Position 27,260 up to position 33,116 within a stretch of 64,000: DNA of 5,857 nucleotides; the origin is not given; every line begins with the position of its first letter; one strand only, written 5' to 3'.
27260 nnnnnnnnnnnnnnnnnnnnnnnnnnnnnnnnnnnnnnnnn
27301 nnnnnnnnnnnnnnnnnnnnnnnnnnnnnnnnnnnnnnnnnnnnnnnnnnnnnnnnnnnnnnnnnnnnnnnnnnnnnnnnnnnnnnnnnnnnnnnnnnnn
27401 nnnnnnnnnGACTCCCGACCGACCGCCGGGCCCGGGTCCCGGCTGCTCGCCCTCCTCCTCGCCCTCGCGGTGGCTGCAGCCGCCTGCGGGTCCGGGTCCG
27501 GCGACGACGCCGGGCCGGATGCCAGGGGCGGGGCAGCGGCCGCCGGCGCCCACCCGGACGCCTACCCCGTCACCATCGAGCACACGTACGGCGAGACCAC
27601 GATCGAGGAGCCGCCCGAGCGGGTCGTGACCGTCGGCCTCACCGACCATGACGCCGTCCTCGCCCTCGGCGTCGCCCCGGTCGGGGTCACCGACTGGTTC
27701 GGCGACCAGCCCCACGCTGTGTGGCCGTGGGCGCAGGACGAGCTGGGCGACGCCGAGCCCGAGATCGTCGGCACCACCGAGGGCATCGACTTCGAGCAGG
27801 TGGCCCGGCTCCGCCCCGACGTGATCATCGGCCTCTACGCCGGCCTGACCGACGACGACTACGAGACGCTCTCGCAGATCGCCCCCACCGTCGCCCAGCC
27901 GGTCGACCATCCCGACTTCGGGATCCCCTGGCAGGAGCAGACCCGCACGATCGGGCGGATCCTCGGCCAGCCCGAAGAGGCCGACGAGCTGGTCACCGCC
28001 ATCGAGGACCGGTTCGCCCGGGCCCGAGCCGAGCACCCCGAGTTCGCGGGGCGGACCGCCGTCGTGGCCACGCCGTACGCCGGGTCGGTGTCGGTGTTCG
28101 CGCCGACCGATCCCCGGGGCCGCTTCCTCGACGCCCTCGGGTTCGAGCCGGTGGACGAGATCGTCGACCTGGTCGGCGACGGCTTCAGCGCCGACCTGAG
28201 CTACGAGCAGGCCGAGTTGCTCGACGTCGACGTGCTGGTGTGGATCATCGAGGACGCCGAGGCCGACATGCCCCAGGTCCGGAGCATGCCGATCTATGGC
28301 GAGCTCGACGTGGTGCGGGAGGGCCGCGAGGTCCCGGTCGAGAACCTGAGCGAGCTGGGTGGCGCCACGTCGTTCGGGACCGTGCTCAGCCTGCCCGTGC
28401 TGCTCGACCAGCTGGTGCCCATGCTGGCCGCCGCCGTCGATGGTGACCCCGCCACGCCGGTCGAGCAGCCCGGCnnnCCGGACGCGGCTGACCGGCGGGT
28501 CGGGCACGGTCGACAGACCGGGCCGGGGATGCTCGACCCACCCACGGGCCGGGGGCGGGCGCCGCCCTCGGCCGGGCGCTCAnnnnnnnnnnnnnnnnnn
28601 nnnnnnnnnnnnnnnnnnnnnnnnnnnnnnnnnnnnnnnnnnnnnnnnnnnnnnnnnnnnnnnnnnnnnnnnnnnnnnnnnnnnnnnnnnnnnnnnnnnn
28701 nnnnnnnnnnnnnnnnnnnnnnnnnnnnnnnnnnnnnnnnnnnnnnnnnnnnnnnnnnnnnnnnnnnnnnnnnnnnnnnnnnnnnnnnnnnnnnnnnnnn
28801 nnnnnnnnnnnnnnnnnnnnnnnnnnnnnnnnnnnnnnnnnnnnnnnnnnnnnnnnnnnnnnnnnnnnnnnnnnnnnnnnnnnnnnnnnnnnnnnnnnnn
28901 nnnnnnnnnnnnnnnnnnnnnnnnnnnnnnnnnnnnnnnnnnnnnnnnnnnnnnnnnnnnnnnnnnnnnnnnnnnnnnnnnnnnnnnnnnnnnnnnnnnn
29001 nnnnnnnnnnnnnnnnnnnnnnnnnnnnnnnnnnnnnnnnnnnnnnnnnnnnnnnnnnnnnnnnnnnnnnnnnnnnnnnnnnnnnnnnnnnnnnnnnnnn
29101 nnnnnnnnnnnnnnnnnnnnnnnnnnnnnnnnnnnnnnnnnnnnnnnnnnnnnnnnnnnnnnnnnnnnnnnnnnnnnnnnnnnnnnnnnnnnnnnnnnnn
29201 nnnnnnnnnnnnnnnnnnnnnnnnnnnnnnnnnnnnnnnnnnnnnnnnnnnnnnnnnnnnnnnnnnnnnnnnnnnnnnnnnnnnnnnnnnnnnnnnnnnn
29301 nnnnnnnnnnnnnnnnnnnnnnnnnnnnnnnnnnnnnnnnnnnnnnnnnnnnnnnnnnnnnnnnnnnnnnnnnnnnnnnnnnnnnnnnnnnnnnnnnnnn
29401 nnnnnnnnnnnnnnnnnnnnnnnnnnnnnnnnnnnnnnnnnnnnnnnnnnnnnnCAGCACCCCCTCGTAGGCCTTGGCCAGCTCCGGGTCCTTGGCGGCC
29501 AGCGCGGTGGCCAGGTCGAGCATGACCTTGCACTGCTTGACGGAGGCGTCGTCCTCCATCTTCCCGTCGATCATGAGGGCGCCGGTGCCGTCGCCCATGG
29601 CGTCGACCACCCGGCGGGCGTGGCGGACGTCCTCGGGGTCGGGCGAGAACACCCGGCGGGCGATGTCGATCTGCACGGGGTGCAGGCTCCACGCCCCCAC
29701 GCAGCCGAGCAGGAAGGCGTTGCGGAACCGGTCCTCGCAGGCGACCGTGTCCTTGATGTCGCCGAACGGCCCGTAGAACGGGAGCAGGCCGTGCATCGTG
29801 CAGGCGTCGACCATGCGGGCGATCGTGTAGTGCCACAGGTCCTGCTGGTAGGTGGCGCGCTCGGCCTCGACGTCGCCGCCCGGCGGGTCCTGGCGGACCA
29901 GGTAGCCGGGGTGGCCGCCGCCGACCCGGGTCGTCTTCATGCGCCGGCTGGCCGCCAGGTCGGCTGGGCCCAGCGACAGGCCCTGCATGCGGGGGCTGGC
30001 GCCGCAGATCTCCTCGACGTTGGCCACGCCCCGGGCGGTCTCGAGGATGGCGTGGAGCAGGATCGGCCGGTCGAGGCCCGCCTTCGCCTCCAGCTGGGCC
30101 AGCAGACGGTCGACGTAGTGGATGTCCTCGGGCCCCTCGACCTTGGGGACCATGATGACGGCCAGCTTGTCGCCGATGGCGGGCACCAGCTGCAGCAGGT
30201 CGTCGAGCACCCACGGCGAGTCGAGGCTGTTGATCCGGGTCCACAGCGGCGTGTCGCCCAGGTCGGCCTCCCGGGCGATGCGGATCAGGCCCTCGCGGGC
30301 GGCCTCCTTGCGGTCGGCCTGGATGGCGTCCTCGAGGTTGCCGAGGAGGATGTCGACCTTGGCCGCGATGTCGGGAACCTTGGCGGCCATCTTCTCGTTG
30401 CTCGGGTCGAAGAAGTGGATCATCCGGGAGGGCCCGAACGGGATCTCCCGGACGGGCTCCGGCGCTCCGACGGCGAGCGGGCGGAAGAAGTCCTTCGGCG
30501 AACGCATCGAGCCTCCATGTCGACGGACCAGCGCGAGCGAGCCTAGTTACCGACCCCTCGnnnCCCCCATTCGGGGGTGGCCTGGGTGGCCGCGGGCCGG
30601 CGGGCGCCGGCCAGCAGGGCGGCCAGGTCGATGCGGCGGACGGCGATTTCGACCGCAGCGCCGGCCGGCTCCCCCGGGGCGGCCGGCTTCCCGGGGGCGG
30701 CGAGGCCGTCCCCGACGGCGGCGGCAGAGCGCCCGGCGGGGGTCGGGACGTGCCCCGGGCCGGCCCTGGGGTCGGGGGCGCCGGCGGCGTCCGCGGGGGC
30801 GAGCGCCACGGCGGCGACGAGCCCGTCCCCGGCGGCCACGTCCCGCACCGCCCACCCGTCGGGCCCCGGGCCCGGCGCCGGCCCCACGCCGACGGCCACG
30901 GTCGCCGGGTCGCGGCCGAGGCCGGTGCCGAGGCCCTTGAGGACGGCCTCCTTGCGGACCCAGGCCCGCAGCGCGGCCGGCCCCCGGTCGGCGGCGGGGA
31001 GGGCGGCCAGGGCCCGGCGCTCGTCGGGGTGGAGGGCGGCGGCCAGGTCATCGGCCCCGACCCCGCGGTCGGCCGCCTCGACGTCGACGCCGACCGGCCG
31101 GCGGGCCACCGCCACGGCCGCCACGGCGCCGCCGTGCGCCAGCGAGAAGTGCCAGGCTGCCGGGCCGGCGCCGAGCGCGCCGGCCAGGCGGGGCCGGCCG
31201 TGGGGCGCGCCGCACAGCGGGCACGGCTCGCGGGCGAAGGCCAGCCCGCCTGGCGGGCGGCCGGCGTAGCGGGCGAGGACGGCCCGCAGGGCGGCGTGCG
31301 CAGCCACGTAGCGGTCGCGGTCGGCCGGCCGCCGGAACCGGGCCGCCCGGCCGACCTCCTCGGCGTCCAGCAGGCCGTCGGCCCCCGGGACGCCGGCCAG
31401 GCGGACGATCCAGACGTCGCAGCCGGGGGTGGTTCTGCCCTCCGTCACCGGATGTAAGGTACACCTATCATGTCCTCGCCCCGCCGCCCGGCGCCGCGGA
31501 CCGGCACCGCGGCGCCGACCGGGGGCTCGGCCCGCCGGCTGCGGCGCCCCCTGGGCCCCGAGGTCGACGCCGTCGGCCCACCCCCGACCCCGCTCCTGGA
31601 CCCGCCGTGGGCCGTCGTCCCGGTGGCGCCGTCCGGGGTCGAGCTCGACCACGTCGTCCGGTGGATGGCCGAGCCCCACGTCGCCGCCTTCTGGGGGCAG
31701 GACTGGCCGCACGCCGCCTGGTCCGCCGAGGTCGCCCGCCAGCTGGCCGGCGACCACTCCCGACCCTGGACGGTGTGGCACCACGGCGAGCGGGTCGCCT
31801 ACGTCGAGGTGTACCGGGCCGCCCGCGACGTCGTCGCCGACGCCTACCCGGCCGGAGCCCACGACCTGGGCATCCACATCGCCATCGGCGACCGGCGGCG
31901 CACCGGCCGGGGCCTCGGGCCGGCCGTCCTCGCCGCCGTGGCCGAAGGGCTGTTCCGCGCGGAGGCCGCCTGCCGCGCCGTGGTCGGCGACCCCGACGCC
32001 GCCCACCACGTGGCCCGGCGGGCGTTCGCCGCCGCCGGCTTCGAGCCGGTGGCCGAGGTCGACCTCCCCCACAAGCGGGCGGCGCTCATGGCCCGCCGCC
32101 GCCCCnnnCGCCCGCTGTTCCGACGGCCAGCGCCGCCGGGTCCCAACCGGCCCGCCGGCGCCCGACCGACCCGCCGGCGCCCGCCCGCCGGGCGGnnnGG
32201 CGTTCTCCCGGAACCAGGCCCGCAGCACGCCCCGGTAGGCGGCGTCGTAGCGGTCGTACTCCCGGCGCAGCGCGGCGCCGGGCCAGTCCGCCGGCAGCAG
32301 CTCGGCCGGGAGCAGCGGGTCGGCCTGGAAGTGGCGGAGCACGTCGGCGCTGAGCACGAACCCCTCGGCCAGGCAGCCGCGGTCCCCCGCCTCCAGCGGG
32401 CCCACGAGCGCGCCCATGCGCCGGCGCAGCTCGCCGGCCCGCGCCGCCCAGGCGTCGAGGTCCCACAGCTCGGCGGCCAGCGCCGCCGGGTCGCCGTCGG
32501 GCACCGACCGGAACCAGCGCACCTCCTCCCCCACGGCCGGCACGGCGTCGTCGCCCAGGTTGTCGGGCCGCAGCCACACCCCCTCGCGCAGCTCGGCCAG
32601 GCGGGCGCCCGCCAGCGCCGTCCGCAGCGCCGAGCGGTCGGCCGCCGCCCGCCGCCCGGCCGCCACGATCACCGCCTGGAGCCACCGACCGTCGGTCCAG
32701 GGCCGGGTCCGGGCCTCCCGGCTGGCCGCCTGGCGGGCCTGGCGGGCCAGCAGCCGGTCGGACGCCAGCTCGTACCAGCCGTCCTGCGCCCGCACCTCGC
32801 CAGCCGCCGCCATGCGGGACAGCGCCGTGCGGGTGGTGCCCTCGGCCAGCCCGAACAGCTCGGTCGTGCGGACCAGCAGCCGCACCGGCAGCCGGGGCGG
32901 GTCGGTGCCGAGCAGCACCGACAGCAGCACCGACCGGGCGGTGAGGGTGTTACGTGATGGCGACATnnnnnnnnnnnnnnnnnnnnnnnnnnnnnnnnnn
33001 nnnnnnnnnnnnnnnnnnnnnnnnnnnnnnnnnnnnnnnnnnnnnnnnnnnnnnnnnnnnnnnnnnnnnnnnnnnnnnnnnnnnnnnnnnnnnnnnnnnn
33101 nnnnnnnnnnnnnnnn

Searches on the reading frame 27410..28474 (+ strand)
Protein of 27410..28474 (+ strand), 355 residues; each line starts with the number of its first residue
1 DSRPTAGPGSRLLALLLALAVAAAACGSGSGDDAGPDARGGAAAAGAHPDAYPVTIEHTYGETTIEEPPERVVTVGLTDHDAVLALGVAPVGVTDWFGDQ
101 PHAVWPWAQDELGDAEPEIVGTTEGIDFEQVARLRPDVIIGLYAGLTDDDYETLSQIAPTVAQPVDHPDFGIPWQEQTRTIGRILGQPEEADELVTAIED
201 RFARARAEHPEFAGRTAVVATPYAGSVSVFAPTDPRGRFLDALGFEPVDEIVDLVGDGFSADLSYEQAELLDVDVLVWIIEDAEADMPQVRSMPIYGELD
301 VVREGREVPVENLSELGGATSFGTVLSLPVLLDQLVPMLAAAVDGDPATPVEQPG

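Call 15: search_protein_families(library=pfam, proteins=[window:27410-28474:+], max_evalue=0.001)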
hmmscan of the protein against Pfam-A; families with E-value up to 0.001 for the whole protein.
window:27410-28474:+ (355 aa): 1 family
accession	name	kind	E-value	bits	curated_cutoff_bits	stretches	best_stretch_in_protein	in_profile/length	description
PF01497.23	Peripla_BP_2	-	7.1e-30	104.6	27.5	1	72-306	1-227/235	Periplasmic binding protein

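Call 58: search_protein_families(library=ncbifam, proteins=[window:27410-28474:+], max_evalue=0.001)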
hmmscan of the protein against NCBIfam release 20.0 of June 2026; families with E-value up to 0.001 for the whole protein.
window:27410-28474:+ (355 aa): 6 families
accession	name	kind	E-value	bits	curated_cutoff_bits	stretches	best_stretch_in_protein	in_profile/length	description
NF008200.0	PRK10957.1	equivalog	6e-16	58.3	205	1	20-246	15-235/330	Fe2+-enterobactin ABC transporter substrate-binding protein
NF008501.1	PRK11411.1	subfamily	7.1e-15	54.7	320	1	50-247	20-209/303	Fe(3+) dicitrate ABC transporter substrate-binding protein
TIGR03868.1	F420-O_ABCperi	hypoth_equivalog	7.7e-08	31.9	392.4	1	53-318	1-270/287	putative F420-0 ABC transporter substrate-binding protein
NF047879.1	catechol_SstD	exception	3.3e-07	29.6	450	1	64-254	66-258/343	ferrated catecholamine ABC transporter substrate-binding lipoprotein SstD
TIGR04281.1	peripla_PGF_1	equivalog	6e-06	25.6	325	1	52-207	3-150/330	PGF-CTERM-anchored ABC transporter substrate-binding protein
NF007864.0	PRK10576.1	equivalog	8.3e-05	22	252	1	69-308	35-268/297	Fe(3+)-hydroxamate ABC transporter substrate-binding protein FhuD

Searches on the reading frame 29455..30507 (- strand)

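Call 15: search_protein_families(library=pfam, proteins=[window:29455-30507:-], max_evalue=0.001)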
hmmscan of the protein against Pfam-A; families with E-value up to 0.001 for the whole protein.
window:29455-30507:- (351 aa): 1 family
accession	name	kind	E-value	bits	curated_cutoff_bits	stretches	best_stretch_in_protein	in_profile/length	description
PF03328.21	HpcH_HpaI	-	8.2e-25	87.8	25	1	29-194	2-164/221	HpcH/HpaI aldolase/citrate lyase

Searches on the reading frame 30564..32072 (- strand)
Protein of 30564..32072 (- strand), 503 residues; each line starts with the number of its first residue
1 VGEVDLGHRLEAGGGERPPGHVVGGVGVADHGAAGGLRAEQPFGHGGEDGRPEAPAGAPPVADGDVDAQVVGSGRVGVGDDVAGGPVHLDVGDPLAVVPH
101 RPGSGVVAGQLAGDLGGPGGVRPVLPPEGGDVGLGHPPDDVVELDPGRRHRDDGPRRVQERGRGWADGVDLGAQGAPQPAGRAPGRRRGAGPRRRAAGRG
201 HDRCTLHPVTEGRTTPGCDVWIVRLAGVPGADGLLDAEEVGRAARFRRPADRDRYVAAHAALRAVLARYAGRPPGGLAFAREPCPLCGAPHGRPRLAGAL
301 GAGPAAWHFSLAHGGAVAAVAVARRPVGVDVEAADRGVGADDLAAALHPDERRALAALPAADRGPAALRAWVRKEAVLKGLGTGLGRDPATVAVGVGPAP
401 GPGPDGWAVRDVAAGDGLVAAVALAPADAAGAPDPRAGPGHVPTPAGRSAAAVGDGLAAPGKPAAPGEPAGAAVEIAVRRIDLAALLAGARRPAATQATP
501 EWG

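Call 60: search_protein_families(library=pfam, proteins=[window:30564-32072:-], max_evalue=0.001)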
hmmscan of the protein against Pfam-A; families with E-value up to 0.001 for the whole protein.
window:30564-32072:- (503 aa): 1 family
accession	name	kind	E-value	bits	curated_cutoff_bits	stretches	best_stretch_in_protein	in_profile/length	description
PF01648.25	ACPS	-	4e-11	43.4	25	1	326-392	1-74/111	4'-phosphopantetheinyl transferase superfamily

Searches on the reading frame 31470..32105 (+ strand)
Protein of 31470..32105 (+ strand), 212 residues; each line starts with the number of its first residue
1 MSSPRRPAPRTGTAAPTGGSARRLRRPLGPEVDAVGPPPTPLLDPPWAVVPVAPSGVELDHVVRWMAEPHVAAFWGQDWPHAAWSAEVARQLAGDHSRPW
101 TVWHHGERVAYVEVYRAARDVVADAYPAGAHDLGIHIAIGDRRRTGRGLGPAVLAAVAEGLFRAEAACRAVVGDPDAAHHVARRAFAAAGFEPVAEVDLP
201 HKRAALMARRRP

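Call 15: search_protein_families(library=pfam, proteins=[window:31470-32105:+], max_evalue=0.001)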
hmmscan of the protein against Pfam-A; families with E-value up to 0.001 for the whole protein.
window:31470-32105:+ (212 aa): 2 families
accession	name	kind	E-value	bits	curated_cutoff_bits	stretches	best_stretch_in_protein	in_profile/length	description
PF13523.12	Acetyltransf_8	-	5e-39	133.6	27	1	59-199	6-145/145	Acetyltransferase (GNAT) domain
PF13302.13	Acetyltransf_3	-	0.0004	21.5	25.4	1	58-192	11-138/138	Acetyltransferase (GNAT) domain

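Call 58: search_protein_families(library=ncbifam, proteins=[window:31470-32105:+], max_evalue=0.001)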
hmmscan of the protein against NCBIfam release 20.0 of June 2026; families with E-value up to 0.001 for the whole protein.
window:31470-32105:+ (212 aa): 7 families
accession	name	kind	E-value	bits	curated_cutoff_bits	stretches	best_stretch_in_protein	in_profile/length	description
NF012165.0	AAC_6p_set_A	equivalog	1.2e-07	31.6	280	1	60-211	12-167/177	aminoglycoside 6'-N-acetyltransferase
TIGR04431.1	N6_acetyl_AAC6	equivalog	1.2e-06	28.3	260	1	59-211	18-174/184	AacA4 family aminoglycoside N(6')-acetyltransferase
NF033074.0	AAC_6p_Ib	exception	8.2e-06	25.6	400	1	59-211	18-174/184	AAC(6')-Ib family aminoglycoside 6'-N-acetyltransferase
NF000118.3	AAC_6p_A31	exception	9.7e-06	25.6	385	1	61-210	8-161/172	aminoglycoside N-acetyltransferase AAC(6')-31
NF000048.1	AAC_6p_A40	exception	0.00012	21.7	400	1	62-210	21-173/184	aminoglycoside 6'-N-acetyltransferase AacA40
NF000135.2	AAC_6p_IIc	exception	0.00025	20.8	415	1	59-209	18-172/193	aminoglycoside N-acetyltransferase AAC(6')-IIc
NF000225.3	AAC_6p_Strep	exception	0.0003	20.8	250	1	134-195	69-128/156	aminoglycoside 6'-N-acetyltransferase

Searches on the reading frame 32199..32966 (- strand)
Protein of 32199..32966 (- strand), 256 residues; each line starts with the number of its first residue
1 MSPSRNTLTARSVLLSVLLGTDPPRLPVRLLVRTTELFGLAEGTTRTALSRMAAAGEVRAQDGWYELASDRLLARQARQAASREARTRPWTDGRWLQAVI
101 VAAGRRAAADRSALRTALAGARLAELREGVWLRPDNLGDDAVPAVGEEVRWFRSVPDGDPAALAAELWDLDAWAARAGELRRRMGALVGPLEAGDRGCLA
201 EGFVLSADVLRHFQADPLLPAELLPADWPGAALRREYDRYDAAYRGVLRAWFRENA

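Call 15: search_protein_families(library=pfam, proteins=[window:32199-32966:-], max_evalue=0.001)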
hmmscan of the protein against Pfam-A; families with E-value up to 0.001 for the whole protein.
window:32199-32966:- (256 aa): 3 families
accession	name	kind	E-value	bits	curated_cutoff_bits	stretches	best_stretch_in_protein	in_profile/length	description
PF07848.18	PaaX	-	2.4e-09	37.7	24.8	1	10-67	2-66/70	PaaX-like protein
PF08223.16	PaaX_C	-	2.7e-07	31.3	22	1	168-244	1-81/91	PaaX-like protein C-terminal domain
PF20803.2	PaaX_M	-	0.00088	19.8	24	0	92-141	5-53/83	PaaX protein central Cas2-like domain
